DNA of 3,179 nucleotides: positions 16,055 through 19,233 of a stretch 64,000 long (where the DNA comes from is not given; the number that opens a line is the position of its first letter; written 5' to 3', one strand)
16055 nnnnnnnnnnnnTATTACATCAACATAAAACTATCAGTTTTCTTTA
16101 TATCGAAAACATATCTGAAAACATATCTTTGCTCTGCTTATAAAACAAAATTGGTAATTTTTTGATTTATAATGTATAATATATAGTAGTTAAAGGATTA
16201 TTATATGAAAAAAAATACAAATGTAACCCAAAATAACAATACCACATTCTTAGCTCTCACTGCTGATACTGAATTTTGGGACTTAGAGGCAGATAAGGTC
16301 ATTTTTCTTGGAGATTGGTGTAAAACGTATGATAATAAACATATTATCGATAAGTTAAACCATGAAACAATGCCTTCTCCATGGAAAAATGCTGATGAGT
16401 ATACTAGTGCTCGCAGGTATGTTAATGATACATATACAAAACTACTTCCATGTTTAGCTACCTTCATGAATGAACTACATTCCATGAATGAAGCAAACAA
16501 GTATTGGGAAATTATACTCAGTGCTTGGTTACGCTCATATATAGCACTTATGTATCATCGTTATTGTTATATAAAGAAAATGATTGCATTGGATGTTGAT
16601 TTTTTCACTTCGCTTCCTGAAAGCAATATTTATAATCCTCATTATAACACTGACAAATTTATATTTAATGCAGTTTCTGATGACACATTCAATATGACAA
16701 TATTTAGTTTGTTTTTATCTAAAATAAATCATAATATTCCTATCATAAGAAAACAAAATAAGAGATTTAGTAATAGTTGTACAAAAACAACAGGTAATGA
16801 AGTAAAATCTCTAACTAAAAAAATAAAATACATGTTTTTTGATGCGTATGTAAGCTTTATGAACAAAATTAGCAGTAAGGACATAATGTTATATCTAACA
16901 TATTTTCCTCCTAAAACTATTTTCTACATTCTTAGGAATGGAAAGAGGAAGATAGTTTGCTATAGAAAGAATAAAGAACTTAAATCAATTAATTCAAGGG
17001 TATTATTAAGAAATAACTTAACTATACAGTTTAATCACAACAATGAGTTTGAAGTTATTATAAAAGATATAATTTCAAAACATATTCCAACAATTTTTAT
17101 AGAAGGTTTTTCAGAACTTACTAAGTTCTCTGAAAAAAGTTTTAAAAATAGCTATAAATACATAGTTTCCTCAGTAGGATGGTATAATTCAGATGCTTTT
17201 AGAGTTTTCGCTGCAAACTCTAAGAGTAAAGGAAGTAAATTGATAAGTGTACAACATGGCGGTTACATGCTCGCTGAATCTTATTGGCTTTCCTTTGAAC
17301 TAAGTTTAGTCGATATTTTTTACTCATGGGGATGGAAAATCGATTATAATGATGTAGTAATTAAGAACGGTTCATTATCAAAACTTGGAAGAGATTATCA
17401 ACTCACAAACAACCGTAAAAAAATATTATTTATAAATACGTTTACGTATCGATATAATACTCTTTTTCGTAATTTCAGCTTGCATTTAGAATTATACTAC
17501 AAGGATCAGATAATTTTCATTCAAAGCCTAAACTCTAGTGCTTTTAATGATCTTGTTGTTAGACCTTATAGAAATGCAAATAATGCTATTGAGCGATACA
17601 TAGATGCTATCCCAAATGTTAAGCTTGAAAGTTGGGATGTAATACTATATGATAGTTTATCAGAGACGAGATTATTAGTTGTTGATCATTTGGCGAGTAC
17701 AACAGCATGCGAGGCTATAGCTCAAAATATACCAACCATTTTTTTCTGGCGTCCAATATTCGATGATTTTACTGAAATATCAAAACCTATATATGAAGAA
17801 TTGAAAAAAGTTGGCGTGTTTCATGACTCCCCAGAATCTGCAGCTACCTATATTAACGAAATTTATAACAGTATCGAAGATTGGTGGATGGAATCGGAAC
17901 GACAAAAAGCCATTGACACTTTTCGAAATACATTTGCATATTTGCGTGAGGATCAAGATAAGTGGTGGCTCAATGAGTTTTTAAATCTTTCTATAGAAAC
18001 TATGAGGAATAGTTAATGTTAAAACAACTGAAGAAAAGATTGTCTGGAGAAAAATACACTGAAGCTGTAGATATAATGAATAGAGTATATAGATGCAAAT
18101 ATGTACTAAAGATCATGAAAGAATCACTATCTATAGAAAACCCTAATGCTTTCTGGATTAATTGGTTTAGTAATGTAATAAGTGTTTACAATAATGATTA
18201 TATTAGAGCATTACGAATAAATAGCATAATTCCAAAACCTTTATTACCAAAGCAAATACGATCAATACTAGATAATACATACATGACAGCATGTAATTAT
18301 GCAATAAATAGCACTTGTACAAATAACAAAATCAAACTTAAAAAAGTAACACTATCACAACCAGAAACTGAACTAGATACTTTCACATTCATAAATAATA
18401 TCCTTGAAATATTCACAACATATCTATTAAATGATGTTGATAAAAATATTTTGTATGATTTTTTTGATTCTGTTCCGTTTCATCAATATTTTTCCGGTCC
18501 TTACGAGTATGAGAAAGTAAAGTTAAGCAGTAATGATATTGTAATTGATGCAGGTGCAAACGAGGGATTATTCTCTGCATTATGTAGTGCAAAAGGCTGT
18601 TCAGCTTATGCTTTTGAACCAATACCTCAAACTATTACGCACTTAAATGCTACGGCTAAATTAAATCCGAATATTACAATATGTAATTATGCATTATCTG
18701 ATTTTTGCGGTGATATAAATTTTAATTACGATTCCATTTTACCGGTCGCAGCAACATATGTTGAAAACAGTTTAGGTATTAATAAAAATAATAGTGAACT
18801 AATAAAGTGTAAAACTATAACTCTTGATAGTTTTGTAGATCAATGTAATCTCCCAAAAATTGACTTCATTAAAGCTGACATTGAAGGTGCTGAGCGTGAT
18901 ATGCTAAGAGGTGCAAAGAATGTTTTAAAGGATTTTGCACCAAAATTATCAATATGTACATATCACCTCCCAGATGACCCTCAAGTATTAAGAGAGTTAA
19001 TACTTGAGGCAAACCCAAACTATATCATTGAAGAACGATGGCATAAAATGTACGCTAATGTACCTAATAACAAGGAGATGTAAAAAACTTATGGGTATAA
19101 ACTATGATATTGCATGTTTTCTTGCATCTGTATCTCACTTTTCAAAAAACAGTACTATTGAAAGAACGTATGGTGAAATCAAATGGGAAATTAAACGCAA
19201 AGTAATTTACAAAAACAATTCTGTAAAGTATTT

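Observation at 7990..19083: Operon for an apparently uncharacterised CMP-activated ulosonic acid made through a phosphorylated intermediate, with two methyltransferases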

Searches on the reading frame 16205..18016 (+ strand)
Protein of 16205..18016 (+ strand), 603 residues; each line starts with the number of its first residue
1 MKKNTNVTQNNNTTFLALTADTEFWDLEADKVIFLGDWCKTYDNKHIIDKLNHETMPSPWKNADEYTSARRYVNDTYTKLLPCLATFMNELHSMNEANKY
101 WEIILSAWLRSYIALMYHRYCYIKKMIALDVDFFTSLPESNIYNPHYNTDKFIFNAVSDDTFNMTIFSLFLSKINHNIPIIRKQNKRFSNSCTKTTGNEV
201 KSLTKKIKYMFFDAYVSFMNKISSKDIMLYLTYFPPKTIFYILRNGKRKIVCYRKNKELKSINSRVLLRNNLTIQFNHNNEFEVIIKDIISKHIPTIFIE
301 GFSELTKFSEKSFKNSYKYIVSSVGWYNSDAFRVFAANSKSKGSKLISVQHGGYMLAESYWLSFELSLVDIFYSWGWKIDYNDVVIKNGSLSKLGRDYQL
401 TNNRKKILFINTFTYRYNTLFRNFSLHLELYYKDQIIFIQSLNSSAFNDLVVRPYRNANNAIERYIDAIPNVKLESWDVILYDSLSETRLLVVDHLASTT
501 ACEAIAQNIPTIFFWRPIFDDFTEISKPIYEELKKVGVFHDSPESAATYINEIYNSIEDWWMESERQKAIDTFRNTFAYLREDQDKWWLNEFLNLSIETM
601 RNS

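Call 5: search_protein_families(library=pfam, proteins=[window:16205-18016:+], max_evalue=0.01)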
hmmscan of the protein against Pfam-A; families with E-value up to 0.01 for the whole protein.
window:16205-18016:+ (603 aa): 0 families

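Call 6: search_protein_families(library=ncbifam, proteins=[window:16205-18016:+], max_evalue=0.01)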
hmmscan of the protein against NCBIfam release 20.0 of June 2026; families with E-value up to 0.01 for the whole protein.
window:16205-18016:+ (603 aa): 1 family
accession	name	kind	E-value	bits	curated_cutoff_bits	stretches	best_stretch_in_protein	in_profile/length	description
TIGR04331.1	o_ant_LIC12162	subfamily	2.8e-113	379.7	225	1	16-592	1-585/585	LIC12162 family transferase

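Call 53: search_solved_structures(query=window:16205-18016:+, max_evalue=1)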
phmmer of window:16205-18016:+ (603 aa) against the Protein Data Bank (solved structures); distinct sequences matched with E-value up to 1: 2.
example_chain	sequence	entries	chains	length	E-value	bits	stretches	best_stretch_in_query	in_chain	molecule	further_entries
7t7y_A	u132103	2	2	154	0.29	13.1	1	331-378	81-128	Endoglucanase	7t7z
2dgv_A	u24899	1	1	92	0.42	12.6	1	498-535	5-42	Heterogeneous nuclear ribonucleoprotein M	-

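Call 54: find_homologous_proteins(query=window:16205-18016:+, max_evalue=0.00001)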
Query window:16205-18016:+ (603 aa): 4 proteins with E <= 0.00001 among 5688 candidates.
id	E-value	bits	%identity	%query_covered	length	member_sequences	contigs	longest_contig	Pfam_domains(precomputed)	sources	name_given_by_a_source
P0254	0.0e+0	1372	100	100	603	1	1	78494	PF27859.1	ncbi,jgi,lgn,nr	ncbi:MAG: LIC12162 family protein [Oscillospiraceae bacterium]|jgi:putative transferase (TIGR04331 f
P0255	1.6e-201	689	54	98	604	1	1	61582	PF27859.1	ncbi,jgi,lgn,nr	ncbi:MAG: LIC12162 family protein [Oscillospiraceae bacterium]|jgi:putative transferase (TIGR04331 f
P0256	5.6e-26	110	24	95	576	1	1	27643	PF27859.1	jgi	jgi:putative transferase (TIGR04331 family)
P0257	1.9e-9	55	25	46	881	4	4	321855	PF13489.13,PF27859.1,PF13649.13,PF08241.19,PF08242.19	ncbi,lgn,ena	-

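Call 64: predict_structure(alignment_id=A2)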
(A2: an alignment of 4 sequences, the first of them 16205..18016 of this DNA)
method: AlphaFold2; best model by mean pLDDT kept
length: 603 residues; sequences in the alignment: 4
mean_pLDDT: 49.5   pTM: 0.40
mean pLDDT of the five models: 49.5, 48.3, 47.8, 46.6, 45.7
residues with pLDDT >= 90: 47; 70-90: 79; 50-70: 147; < 50: 330
segments of 3 or more residues with pLDDT < 50: 1-59, 126-279, 295-301, 312-329, 346-367, 378-398, 413-427, 457-460, 578-603
pLDDT, mean of each block of 10 residues (from residue 1): 29 24 26 24 27 38 54 70 75 69 65 58 46 31 25 30 44 37 24 26 28 35 28 25 27 30 24 31 61 50 56 46 42 61 51 30 46 51 30 42 82 35 39 79 92 60 66 72 80 68 73 68 59 89 91 93 89 56 32 32 30
secondary structure, 60 per line:
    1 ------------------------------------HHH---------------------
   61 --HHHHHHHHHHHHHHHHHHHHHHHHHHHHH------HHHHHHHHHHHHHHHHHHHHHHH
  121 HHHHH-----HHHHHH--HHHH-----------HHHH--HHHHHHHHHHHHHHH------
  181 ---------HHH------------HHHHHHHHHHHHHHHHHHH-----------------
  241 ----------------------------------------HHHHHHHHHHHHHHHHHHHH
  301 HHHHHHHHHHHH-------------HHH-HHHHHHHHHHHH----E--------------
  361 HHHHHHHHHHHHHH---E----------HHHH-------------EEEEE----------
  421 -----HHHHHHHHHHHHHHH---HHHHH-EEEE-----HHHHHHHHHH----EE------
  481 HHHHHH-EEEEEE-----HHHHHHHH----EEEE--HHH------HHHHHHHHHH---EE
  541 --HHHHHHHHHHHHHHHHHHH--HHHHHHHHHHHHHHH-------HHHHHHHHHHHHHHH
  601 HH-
elements in order: H63-91 H98-125 H131-136 H139-142 H154-157 H160-174 H205-223 H281-312 H330-341 H361-374 H389-392 E406-410 H426-440 H444-448 E450-453 H459-468 H481-486 E488-493 H499-506 E511-514 H526-535 H543-561 H564-578 H586-602

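Call 70: fold_search(model_id=the predicted structure, library=pdb)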
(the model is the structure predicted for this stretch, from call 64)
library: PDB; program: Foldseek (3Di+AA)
matches with E <= 10: 579; with E <= 0.001: 1
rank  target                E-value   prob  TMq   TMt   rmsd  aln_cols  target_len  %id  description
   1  3l7i_D                8.2e-04  1.00  0.21  0.29  11.7       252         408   15  Structure of the Wall Teichoic Acid Polymerase TagF (released 2010-04-28)
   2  8dtf_A                3.6e-03  1.00  0.19  0.15   5.9       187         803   13  Cryo-EM structure of the full length Arabidopsis SPY with complete TPRs (released 2023-03-08)
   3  3oth_B                4.2e-03  0.98  0.24  0.33  11.0       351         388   11  Crystal Structure of CalG1, Calicheamicin Glycostyltransferase, TDP and calicheamicin alpha3I bound form (released 2010-12-15)
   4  6eji_A                5.5e-03  1.00  0.29  0.43   8.1       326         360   13  Structure of a glycosyltransferase (released 2018-02-07)
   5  8b5s_B                6.1e-03  0.98  0.21  0.31   9.8       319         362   11  Crystal Structure of P. aeruginosa WaaG in complex with UDP-glucose (released 2023-10-04)
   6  8dth_A                7.2e-03  0.99  0.17  0.14   8.3       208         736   14  Cryo-EM structure of Arabidopsis SPY alternative conformation 2 (released 2023-03-08)
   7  8fz7_A                7.6e-03  0.87  0.14  0.24  21.9       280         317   11  TpeA bound closed MthK-A88F mutant in nanodisc (released 2023-10-11)
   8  6kqi                  8.0e-03  0.99  0.21  0.25   9.0       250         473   13  Structure of an allosteric modulator bound to the CB1 cannabinoid receptor (released 2019-10-23)
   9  8dth_B                8.4e-03  1.00  0.20  0.17   5.7       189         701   12  Cryo-EM structure of Arabidopsis SPY alternative conformation 2 (released 2023-03-08)
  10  4zj8                  8.4e-03  0.99  0.19  0.22   8.9       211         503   14  Structures of the human OX1 orexin receptor bound to selective and dual antagonists (released 2016-03-09)
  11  5wqc                  8.9e-03  0.97  0.19  0.22  14.9       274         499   14  Crystal structure of human orexin 2 receptor bound to the selective antagonist EMPA determined by the synchrotron light  (released 2017-11-29)
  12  6e59                  9.9e-03  0.75  0.19  0.22  25.1       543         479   11  Crystal structure of the human NK1 tachykinin receptor (released 2018-12-12)
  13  2p6p_B                1.1e-02  0.94  0.20  0.29  11.4       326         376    9  X-ray crystal structure of C-C bond-forming dTDP-D-Olivose-transferase UrdGT2 (released 2007-08-07)
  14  3oth_A                1.2e-02  0.94  0.24  0.32  10.8       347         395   12  Crystal Structure of CalG1, Calicheamicin Glycostyltransferase, TDP and calicheamicin alpha3I bound form (released 2010-12-15)
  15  2iyf_A                1.2e-02  0.85  0.20  0.27  10.8       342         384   11  The crystal structure of macrolide glycosyltransferases: A blueprint for antibiotic engineering (released 2007-03-27)
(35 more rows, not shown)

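Call 94: find_encoding_contigs(protein=P0255, flank=10000, max_places=2)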
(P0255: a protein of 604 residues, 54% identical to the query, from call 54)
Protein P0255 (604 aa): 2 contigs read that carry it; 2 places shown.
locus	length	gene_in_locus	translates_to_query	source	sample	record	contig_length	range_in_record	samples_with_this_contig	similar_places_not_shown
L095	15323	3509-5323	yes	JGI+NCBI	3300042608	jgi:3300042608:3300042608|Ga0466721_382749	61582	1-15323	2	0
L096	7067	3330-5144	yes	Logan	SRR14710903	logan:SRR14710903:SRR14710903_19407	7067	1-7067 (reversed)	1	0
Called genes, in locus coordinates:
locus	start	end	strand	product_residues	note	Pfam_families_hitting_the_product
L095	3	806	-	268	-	?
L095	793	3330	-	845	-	-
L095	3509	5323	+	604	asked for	PF27859:LIC12162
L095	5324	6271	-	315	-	PF01501:Glyco_transf_8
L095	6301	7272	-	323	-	PF01501:Glyco_transf_8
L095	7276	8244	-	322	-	PF01501:Glyco_transf_8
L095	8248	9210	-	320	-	PF01501:Glyco_transf_8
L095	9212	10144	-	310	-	PF01501:Glyco_transf_8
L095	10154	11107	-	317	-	PF01501:Glyco_transf_8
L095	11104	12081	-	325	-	PF01501:Glyco_transf_8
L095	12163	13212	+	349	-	PF00535:Glycos_transf_2, PF10111:Glyco_tranf_2_2, PF13641:Glyco_tranf_2_3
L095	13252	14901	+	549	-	PF24793:GINT1_N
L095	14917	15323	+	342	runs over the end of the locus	PF00535:Glycos_transf_2, PF10111:Glyco_tranf_2_2, PF13641:Glyco_tranf_2_3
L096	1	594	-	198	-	?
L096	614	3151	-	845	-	-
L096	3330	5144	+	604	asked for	PF27859:LIC12162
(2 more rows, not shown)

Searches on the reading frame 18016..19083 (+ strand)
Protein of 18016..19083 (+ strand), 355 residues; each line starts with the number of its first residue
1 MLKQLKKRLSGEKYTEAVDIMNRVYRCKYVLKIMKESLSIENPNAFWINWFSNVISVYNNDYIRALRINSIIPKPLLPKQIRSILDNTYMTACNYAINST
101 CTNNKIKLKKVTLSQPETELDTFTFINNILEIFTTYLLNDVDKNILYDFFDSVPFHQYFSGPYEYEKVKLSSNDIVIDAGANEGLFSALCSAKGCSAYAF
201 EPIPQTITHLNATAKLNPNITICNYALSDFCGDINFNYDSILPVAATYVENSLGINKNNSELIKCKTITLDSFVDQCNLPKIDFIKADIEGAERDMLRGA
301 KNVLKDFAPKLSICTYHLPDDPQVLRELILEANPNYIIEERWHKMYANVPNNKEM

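Call 5: search_protein_families(library=pfam, proteins=[window:18016-19083:+], max_evalue=0.01)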
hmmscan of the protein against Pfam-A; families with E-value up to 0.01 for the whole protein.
window:18016-19083:+ (355 aa): 1 family
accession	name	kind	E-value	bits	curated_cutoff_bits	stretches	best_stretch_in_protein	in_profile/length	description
PF05050.19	Methyltransf_21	-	3.4e-16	60.3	22.7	1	178-323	1-160/173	Methyltransferase FkbM domain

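Call 6: search_protein_families(library=ncbifam, proteins=[window:18016-19083:+], max_evalue=0.01)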
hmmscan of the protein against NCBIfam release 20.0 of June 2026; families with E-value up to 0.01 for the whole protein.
window:18016-19083:+ (355 aa): 1 family
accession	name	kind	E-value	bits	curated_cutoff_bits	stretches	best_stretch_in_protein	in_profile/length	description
TIGR01444.1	fkbM_fam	subfamily_domain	1.1e-25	90.8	37.7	1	176-310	2-137/143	FkbM family methyltransferase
